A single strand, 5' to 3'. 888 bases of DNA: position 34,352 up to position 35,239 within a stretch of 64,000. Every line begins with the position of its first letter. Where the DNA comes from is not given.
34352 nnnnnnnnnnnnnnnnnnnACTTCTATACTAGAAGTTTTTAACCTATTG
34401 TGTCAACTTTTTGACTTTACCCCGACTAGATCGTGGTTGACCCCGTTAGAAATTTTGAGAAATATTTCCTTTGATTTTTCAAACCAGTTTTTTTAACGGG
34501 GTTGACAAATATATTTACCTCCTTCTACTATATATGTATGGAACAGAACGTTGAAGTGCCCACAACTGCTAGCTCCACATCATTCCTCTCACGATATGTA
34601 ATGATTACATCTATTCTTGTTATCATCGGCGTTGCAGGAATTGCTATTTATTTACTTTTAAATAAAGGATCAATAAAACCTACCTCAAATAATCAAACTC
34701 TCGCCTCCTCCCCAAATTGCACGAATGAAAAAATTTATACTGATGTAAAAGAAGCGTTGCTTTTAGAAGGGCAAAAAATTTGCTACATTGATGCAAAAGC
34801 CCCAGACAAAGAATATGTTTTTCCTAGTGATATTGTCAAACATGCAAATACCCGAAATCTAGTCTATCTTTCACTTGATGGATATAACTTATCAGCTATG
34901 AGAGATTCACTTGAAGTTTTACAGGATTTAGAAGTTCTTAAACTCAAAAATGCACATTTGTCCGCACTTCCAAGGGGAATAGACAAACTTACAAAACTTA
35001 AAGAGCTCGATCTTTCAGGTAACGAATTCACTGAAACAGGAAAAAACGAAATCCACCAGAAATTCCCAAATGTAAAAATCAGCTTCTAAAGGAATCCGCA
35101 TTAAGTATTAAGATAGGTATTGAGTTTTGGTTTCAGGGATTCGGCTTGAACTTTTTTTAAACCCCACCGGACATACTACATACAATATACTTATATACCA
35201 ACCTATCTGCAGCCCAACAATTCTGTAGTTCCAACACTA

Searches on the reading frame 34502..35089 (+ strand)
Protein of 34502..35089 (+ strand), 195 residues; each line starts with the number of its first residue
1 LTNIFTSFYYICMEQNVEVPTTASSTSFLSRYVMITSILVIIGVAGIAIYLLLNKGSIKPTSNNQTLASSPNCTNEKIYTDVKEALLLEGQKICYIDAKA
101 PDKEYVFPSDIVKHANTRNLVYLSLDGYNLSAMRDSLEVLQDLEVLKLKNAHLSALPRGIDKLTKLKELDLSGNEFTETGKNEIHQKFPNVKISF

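Call 4: search_protein_families(library=pfam, proteins=[window:34502-35089:+], max_evalue=0.1)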
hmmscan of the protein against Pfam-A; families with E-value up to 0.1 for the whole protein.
window:34502-35089:+ (195 aa): 6 families
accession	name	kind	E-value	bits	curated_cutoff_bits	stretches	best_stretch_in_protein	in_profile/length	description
PF13855.12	LRR_8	-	1.1e-07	32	27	1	118-175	1-60/61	Leucine rich repeat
PF23598.1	LRR_14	-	1.5e-05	24.4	40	1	117-172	46-101/353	Leucine-rich repeat region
PF12799.13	LRR_4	-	7.7e-05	23.3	27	1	143-174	3-33/44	Leucine Rich repeats (2 copies)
PF00560.39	LRR_1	-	0.00085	19.4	20.6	0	165-184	1-20/23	Leucine Rich Repeat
PF13516.12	LRR_6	-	0.022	15.3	23.4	1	163-180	2-19/24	Leucine Rich repeat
PF25019.1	LRR_R13L1-DRL21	-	0.035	14.4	27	1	118-172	69-125/127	R13L1/DRL21 LRRs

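Call 40: search_protein_families(library=ncbifam, proteins=[window:34502-35089:+], max_evalue=0.1)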
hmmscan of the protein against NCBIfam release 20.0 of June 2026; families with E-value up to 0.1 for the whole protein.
window:34502-35089:+ (195 aa): 5 families
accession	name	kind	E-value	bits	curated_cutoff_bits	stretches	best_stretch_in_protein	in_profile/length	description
NF041351.1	XopL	equivalog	4.2e-08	32.3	500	1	119-173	154-208/497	type III secretion system leucine-rich repeat domain-containing effector XopL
NF041381.1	XopAC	subfamily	1.2e-06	27.6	450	1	126-174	98-146/451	XopAC/AvrAC family type III secretion system effector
NF047464.1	FibnectbindLIC11051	equivalog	1.3e-06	27.2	1000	1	118-179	557-619/685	LIC_11051 family fibronectin-binding protein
NF041400.1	XopAE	equivalog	0.00024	20.2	600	1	120-175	91-148/478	type III secretion system effector XopAE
NF033189.1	internalin_A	exception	0.024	12.9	1600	0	109-177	241-307/799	class 1 internalin InlA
